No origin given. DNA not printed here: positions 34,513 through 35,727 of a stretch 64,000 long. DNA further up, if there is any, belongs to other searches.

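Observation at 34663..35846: Excisionase-family-HTH (HTH_17-like) + periplasmic-binding-fold regulator divergent from the FDH locus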

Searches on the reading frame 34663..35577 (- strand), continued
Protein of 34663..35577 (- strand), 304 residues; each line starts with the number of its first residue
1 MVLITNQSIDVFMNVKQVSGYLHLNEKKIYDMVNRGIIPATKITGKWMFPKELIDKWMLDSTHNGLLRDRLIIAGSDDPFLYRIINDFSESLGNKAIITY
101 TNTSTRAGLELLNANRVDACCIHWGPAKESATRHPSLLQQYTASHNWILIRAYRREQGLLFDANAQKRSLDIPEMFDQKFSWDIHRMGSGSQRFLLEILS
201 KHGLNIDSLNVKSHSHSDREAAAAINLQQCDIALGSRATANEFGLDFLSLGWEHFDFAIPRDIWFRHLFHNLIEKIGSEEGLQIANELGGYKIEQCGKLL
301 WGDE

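Call 39: get_annotated_region(hit=H7, flank=8000)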
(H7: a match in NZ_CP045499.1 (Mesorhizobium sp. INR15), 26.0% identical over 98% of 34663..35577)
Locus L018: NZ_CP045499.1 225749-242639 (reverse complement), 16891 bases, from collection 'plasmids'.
description: Mesorhizobium sp. INR15 plasmid unnamed3
organism: Mesorhizobium sp. INR15 (NCBI taxid 2654248)
taxonomy: Bacteria; Pseudomonadota; Alphaproteobacteria; Hyphomicrobiales; Phyllobacteriaceae; Mesorhizobium; Mesorhizobium sp. INR15
host: -; source: pure culture,nutrient broth; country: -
typing (MOB-suite, as given by PLSDB): non-mobilizable; mating-pair formation MPF_T
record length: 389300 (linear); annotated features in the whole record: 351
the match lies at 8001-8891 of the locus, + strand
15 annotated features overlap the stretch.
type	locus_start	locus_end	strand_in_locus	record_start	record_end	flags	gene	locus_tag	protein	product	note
CDS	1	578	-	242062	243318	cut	-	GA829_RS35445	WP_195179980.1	gephyrin-like molybdotransferase Glp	-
CDS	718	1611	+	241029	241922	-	-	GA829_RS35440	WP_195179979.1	formate dehydrogenase accessory sulfurtransferase FdhD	-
CDS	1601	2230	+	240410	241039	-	mobA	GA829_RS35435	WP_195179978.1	molybdenum cofactor guanylyltransferase MobA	GO:0006777 - Mo-molybdopterin cofactor biosynthetic process [Evidence IEA]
CDS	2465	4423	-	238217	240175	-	-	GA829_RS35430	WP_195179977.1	molybdopterin biosynthesis protein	GO:0032324 - molybdopterin cofactor biosynthetic process [Evidence IEA]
CDS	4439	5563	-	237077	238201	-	-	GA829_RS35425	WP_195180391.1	molybdopterin-binding protein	-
CDS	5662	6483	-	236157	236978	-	-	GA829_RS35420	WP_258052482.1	substrate-binding domain-containing protein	-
CDS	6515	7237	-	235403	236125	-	-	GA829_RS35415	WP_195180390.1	ATP-binding cassette domain-containing protein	-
CDS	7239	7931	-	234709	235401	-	-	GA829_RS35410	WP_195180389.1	ABC transporter permease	GO:0055085 - transmembrane transport [Evidence IEA]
CDS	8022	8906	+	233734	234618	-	-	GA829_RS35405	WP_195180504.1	helix-turn-helix transcriptional regulator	-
CDS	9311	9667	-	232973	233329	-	-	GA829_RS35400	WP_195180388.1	cupredoxin family copper-binding protein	-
CDS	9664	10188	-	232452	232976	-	-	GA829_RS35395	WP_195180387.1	DUF4142 domain-containing protein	-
CDS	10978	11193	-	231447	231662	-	-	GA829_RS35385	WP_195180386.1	hypothetical protein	-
CDS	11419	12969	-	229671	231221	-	-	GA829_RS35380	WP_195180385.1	Do family serine endopeptidase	GO:0006508 - proteolysis [Evidence IEA]; GO:0006950 - response to stress [Evidence IEA]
CDS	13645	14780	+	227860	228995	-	-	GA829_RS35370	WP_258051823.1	IS3 family transposase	-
CDS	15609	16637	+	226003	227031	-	-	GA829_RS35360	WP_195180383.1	IS110 family transposase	-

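Call 40: get_annotated_region(hit=H10, flank=8000)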
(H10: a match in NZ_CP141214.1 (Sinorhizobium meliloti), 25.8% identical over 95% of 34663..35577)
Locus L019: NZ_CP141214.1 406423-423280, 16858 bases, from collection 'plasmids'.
description: Sinorhizobium meliloti strain LMB1 plasmid pB, complete sequence
organism: Sinorhizobium meliloti (NCBI taxid 382)
taxonomy: Bacteria; Pseudomonadota; Alphaproteobacteria; Hyphomicrobiales; Rhizobiaceae; Sinorhizobium; Sinorhizobium meliloti
host: -; source: alfalfa,Isolate; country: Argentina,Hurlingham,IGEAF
typing (MOB-suite, as given by PLSDB): conjugative; relaxase MOBQ; mating-pair formation MPF_T
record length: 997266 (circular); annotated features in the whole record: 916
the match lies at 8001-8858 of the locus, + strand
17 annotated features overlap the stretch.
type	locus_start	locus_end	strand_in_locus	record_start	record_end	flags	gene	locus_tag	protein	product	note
CDS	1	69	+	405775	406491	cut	-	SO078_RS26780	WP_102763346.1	Crp/Fnr family transcriptional regulator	GO:0006355 - regulation of DNA-templated transcription [Evidence IEA]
CDS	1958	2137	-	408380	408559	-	-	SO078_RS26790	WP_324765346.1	hypothetical protein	-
CDS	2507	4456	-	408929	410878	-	-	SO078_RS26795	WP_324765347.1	molybdopterin biosynthesis protein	GO:0032324 - molybdopterin cofactor biosynthetic process [Evidence IEA]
CDS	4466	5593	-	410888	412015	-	-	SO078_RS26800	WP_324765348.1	molybdopterin-binding protein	-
CDS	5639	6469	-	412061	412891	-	-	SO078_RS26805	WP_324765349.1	extracellular solute-binding protein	-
CDS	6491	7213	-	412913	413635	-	-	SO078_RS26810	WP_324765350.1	ATP-binding cassette domain-containing protein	-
CDS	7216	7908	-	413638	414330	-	-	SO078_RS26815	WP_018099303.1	ABC transporter permease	GO:0055085 - transmembrane transport [Evidence IEA]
CDS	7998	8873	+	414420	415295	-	-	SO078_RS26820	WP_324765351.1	helix-turn-helix transcriptional regulator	-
CDS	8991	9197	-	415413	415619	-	-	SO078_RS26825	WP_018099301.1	DUF6494 family protein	-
CDS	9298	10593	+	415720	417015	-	-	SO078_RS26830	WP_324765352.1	hypothetical protein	-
CDS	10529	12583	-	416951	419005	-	-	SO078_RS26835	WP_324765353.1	4Fe-4S binding protein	-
CDS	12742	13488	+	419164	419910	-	-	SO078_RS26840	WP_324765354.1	biotin/lipoate--protein ligase family protein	GO:0036211 - protein modification process [Evidence IEA]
CDS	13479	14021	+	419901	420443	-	-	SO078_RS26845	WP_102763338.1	DUF6505 family protein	-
CDS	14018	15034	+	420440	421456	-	-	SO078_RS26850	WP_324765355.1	DUF6352 family protein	-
CDS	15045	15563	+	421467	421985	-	-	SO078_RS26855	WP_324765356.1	DUF3305 domain-containing protein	-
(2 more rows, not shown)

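Call 47: get_annotated_region(hit=H4, flank=8000)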
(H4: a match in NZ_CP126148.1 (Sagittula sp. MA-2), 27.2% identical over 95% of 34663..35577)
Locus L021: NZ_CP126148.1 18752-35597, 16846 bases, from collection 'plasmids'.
description: Sagittula sp. MA-2 plasmid p3, complete sequence
organism: Sagittula sp. MA-2 (NCBI taxid 3048007)
taxonomy: Bacteria; Pseudomonadota; Alphaproteobacteria; Rhodobacterales; Roseobacteraceae; Sagittula; Sagittula sp. MA-2
host: -; source: Cell culture,Coastal seawater; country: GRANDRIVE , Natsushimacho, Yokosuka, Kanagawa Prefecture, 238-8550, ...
typing (MOB-suite, as given by PLSDB): non-mobilizable
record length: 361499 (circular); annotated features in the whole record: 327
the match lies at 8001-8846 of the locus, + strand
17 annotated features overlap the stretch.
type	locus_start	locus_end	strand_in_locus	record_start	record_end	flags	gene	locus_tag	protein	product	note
CDS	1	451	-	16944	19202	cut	-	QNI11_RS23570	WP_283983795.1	PAS-domain containing protein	-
CDS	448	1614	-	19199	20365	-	-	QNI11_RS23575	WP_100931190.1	FIST N-terminal domain-containing protein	-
CDS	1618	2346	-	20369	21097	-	-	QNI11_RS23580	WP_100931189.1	response regulator transcription factor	GO:0000160 - phosphorelay signal transduction system [Evidence IEA]; GO:0006355 - regulation of DNA-templated ...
CDS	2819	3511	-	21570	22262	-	-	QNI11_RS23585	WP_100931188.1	response regulator transcription factor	GO:0000160 - phosphorelay signal transduction system [Evidence IEA]; GO:0006355 - regulation of DNA-templated ...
CDS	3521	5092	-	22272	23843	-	-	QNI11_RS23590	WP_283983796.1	HAMP domain-containing sensor histidine kinase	-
CDS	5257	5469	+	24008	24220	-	-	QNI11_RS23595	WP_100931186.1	hypothetical protein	-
CDS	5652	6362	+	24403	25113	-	-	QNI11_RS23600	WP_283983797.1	ABC transporter permease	GO:0055085 - transmembrane transport [Evidence IEA]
CDS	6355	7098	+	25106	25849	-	-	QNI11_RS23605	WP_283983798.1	ATP-binding cassette domain-containing protein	-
CDS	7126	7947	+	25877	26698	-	-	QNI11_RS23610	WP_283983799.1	substrate-binding domain-containing protein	-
CDS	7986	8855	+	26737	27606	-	-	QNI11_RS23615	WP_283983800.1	helix-turn-helix transcriptional regulator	-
CDS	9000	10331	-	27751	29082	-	-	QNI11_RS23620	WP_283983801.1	sigma-54 dependent transcriptional regulator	GO:0006355 - regulation of DNA-templated transcription [Evidence IEA]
CDS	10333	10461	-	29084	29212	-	-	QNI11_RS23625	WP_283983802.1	hypothetical protein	-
CDS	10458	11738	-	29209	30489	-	-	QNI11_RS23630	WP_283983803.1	c-type cytochrome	-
CDS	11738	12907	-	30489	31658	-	-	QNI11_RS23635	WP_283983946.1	formate dehydrogenase subunit gamma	GO:0009061 - anaerobic respiration [Evidence IEA]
CDS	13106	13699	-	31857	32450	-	fdh3B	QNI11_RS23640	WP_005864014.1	formate dehydrogenase FDH3 subunit beta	-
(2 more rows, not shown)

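Call 48: get_annotated_region(hit=H13, flank=8000)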
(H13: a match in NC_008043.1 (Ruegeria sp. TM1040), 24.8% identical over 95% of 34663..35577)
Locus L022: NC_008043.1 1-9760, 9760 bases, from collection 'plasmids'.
description: Ruegeria sp. TM1040 megaplasmid, complete sequence
organism: Ruegeria sp. TM1040 (NCBI taxid 292414)
taxonomy: Bacteria; Pseudomonadota; Alphaproteobacteria; Rhodobacterales; Roseobacteraceae; Ruegeria; Ruegeria sp. TM1040
host: -; source: -; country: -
typing (MOB-suite, as given by PLSDB): non-mobilizable
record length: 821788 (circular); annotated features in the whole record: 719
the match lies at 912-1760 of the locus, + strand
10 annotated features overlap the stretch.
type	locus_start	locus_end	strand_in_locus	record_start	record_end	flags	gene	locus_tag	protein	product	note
CDS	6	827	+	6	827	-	-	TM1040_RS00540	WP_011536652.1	substrate-binding domain-containing protein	-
CDS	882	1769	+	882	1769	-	-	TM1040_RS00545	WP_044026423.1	helix-turn-helix transcriptional regulator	-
CDS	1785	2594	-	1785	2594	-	-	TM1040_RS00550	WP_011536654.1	ABC transporter permease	-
CDS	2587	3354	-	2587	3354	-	-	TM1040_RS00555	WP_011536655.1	ABC transporter ATP-binding protein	-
CDS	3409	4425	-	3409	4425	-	-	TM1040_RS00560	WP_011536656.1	ABC transporter substrate-binding protein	-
CDS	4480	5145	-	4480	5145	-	-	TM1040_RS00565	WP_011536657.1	GntR family transcriptional regulator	GO:0006355 - regulation of DNA-templated transcription [Evidence IEA]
CDS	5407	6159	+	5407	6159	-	-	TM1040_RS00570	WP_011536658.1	amino acid ABC transporter substrate-binding protein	-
CDS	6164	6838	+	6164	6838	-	-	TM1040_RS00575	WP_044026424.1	amino acid ABC transporter permease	GO:0006865 - amino acid transport [Evidence IEA]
CDS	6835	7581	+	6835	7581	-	-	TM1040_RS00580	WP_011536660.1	amino acid ABC transporter ATP-binding protein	-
CDS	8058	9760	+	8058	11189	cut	-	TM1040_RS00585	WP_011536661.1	Hint domain-containing protein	-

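Call 49: get_annotated_region(hit=H14, flank=8000)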
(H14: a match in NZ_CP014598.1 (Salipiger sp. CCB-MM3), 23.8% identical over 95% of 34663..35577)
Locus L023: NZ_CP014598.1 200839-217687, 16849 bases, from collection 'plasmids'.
description: Salipiger sp. CCB-MM3 plasmid unnamed2, complete sequence
organism: Salipiger sp. CCB-MM3 (NCBI taxid 1792508)
taxonomy: Bacteria; Pseudomonadota; Alphaproteobacteria; Rhodobacterales; Roseobacteraceae; Salipiger; Salipiger sp. CCB-MM3
host: -; source: mangrove soil; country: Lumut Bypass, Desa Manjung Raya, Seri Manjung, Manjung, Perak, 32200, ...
typing (MOB-suite, as given by PLSDB): non-mobilizable; replicon rep_cluster_567
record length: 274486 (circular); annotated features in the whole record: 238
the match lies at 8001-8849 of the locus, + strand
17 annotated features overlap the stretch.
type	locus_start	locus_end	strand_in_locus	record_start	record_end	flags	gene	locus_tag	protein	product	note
CDS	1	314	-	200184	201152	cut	-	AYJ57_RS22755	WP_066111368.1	ABC transporter substrate-binding protein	-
CDS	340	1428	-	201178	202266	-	-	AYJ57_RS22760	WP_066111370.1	ABC transporter ATP-binding protein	-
CDS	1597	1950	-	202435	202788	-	uraH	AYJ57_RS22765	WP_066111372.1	hydroxyisourate hydrolase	GO:0019628 - urate catabolic process [Evidence IEA]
CDS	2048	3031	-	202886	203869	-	-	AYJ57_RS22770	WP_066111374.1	glyceraldehyde 3-phosphate dehydrogenase NAD-binding domain-containing protein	-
CDS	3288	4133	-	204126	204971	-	-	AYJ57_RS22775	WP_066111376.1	helix-turn-helix domain-containing protein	GO:0006355 - regulation of DNA-templated transcription [Evidence IEA]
CDS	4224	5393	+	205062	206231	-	pobA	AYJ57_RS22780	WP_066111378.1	4-hydroxybenzoate 3-monooxygenase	GO:0018874 - benzoate metabolic process [Evidence IEA]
CDS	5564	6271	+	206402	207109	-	-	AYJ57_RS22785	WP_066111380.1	ABC transporter permease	GO:0055085 - transmembrane transport [Evidence IEA]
CDS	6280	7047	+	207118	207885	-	-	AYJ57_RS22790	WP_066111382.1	ATP-binding cassette domain-containing protein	-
CDS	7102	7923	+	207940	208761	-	-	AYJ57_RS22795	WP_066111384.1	substrate-binding domain-containing protein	-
CDS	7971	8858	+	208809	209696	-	-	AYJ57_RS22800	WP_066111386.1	helix-turn-helix transcriptional regulator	-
CDS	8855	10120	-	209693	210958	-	-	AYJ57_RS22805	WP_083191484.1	lytic murein transglycosylase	-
CDS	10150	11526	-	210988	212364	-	-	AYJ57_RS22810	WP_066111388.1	sigma-54 dependent transcriptional regulator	GO:0006355 - regulation of DNA-templated transcription [Evidence IEA]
CDS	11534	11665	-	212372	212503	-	-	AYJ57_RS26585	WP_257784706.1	hypothetical protein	-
CDS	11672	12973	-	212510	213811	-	-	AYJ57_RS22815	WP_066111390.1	c-type cytochrome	-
CDS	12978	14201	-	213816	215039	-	-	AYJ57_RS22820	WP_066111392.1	formate dehydrogenase subunit gamma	GO:0009061 - anaerobic respiration [Evidence IEA]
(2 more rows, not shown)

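Call 51: predict_structure(protein=window:34663-35577:-)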
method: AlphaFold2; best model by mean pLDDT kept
length: 304 residues; sequences in the alignment: 1
mean_pLDDT: 37.1   pTM: 0.24
mean pLDDT of the five models: 37.1, 34.8, 29.7, 28.7, 28.4
residues with pLDDT >= 90: 0; 70-90: 0; 50-70: 14; < 50: 290
segments of 3 or more residues with pLDDT < 50: 1-277, 294-304
pLDDT, mean of each block of 10 residues (from residue 1): 26 27 37 40 33 42 36 39 43 39 41 41 32 27 29 30 29 33 35 43 39 35 41 35 35 34 43 49 52 47 43
secondary structure, 60 per line:
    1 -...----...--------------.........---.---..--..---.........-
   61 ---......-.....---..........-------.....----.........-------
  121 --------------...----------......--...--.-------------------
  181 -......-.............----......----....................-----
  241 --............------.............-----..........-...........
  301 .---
elements in order: E2-4 E9-11 H26-34 H51-59 H64-69 E71-75 H79-88 E96-100 H105-113 E148-153 E156-158 E182-187 H189-201 E209-211 H216-235 H243-254 H261-273 H279-288 H290-301

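Call 58: search_protein_representatives(protein=window:34663-35577:-)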
Query: 304 residues. Proteins with E-value up to 0.001 (for the whole library): 1487; up to 1e-10: 280; up to 1e-30: 39. The best 150 are listed.
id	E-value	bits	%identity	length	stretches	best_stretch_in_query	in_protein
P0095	2.5e-134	463.7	67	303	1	5-303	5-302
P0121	2.9e-76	273.0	43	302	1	10-304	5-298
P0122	7.2e-75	268.4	44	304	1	11-303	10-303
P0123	2.7e-72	260.0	41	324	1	6-299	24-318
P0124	5.2e-71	255.8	76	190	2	15-104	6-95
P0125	1.2e-70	254.5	40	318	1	10-300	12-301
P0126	1.7e-70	254.1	42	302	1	10-302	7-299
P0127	2.4e-63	230.6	41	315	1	13-299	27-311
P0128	2.3e-60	220.8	88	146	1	22-135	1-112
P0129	1.4e-59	218.2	37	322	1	9-300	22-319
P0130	1.6e-56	208.2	49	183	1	122-303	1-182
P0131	3.3e-54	200.6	53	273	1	7-162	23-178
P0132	1.1e-53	198.9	56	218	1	11-162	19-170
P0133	5.3e-53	196.6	40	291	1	12-276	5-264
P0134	6.4e-51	189.8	35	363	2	6-171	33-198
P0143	1.2e-38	149.6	30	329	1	11-283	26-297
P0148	1.0e-34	136.6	30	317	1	14-299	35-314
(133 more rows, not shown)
